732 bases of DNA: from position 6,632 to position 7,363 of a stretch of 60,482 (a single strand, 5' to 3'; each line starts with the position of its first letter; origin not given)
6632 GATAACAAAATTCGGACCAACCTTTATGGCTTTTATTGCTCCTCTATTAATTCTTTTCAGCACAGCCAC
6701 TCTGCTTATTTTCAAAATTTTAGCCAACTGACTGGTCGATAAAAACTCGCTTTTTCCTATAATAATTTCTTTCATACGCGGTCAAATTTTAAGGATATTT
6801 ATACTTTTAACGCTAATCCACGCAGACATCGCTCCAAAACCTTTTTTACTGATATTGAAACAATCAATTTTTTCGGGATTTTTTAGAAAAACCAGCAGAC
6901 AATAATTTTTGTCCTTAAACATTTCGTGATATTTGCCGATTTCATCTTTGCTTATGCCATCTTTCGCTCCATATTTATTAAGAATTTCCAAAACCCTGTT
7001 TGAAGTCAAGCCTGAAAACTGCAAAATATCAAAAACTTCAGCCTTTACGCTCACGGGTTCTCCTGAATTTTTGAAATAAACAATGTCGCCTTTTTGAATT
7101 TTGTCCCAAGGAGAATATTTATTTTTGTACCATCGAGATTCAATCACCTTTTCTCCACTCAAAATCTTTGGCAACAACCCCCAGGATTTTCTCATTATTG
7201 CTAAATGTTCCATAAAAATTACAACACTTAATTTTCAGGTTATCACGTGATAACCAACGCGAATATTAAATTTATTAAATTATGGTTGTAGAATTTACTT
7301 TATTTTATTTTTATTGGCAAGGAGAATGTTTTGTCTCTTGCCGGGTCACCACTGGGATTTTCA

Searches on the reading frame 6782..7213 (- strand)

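Call 67: search_protein_families(library=pfam, proteins=[window:6782-7213:-], max_evalue=0.01)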
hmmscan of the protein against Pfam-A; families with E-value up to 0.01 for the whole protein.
window:6782-7213:- (143 aa): 2 families
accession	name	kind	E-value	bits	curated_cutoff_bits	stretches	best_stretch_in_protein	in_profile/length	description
PF04266.20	ASCH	-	0.0023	19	21.2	1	14-99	8-83/103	ASCH domain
PF16795.10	Phage_integr_3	-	0.0051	17.2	27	1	58-96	24-62/161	Archaeal phage integrase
